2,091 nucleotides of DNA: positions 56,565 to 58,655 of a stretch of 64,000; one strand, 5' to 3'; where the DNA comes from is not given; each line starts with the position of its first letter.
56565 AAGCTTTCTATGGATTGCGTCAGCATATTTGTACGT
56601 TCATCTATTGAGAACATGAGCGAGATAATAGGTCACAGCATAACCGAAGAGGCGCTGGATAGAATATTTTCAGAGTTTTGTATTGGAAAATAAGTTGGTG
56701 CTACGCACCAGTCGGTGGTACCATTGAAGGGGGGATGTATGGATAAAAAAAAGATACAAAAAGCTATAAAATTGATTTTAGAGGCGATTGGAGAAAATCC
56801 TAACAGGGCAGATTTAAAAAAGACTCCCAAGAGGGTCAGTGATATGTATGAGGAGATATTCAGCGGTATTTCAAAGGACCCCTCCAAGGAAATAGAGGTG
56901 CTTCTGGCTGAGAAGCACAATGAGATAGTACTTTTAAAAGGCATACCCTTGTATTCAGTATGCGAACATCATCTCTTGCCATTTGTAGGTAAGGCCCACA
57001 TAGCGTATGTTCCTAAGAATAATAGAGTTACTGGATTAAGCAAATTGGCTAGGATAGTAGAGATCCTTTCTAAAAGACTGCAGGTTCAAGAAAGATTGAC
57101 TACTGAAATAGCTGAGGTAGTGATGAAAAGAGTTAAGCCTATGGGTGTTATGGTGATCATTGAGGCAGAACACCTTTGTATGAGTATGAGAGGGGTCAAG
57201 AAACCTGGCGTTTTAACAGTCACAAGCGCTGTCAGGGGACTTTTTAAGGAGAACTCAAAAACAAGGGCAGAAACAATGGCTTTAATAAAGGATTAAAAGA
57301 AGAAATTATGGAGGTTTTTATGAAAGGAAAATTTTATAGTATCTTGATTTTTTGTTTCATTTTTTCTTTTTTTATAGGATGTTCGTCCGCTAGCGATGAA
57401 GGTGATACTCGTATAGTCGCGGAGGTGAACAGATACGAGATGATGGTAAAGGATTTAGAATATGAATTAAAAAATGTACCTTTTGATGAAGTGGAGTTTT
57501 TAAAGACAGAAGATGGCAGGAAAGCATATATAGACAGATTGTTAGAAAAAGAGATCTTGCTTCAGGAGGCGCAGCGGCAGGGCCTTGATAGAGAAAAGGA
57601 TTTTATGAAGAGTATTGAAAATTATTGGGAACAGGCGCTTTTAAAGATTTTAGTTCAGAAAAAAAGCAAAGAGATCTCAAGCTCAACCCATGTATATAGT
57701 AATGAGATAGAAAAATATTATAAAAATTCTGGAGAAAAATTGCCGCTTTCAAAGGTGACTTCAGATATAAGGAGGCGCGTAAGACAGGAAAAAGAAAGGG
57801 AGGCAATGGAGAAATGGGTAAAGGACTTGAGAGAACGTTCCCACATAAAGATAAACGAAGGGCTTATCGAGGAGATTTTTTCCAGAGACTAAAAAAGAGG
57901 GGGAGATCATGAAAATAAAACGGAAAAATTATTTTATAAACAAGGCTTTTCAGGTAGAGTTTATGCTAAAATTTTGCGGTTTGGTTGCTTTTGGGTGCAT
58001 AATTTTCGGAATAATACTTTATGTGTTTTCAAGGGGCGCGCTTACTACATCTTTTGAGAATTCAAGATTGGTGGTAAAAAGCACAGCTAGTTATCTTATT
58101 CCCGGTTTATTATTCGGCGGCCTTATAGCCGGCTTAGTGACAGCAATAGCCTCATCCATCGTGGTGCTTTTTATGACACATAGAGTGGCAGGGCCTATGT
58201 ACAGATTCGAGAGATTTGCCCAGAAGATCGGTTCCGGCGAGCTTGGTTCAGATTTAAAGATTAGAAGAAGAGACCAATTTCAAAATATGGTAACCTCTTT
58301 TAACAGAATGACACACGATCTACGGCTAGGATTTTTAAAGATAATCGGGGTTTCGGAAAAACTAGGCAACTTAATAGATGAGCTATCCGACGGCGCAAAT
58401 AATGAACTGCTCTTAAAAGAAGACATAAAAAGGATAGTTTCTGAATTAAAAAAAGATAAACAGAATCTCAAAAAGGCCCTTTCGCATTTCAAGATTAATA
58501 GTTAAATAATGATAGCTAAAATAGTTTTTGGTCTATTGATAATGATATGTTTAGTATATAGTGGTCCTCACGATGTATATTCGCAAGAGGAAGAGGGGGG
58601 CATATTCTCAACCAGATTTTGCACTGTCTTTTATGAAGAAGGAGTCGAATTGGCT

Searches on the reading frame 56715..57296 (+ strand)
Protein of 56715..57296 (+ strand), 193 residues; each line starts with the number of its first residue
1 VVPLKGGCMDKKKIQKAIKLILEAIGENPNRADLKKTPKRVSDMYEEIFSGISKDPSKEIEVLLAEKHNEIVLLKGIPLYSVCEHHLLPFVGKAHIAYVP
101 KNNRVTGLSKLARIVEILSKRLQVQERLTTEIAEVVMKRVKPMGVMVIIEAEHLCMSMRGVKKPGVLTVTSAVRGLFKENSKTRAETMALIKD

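Call 70: search_protein_families(library=pfam, max_evalue=0.0001, proteins=[window:56715-57296:+])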
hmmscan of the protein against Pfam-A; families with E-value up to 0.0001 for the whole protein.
window:56715-57296:+ (193 aa): 1 family
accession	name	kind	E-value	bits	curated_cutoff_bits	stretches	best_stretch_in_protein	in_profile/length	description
PF01227.27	GTP_cyclohydroI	-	5.7e-75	251.1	27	1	14-191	1-178/179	GTP cyclohydrolase I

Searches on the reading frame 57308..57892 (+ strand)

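Call 70: search_protein_families(library=pfam, max_evalue=0.0001, proteins=[window:57308-57892:+])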
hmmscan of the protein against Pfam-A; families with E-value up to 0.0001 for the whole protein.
window:57308-57892:+ (194 aa): 1 family
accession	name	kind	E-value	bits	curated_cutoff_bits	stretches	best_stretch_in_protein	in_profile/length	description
PF13624.11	SurA_N_3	-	6.4e-07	29.8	27.2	1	7-95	11-108/162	SurA-like N-terminal domain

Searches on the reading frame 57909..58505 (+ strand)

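Call 70: search_protein_families(library=pfam, max_evalue=0.0001, proteins=[window:57909-58505:+])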
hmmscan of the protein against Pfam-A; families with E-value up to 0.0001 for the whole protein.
window:57909-58505:+ (198 aa): 1 family
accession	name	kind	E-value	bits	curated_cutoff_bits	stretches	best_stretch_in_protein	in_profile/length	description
PF00672.30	HAMP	-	3.2e-05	24.6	25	1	89-139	2-52/53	HAMP domain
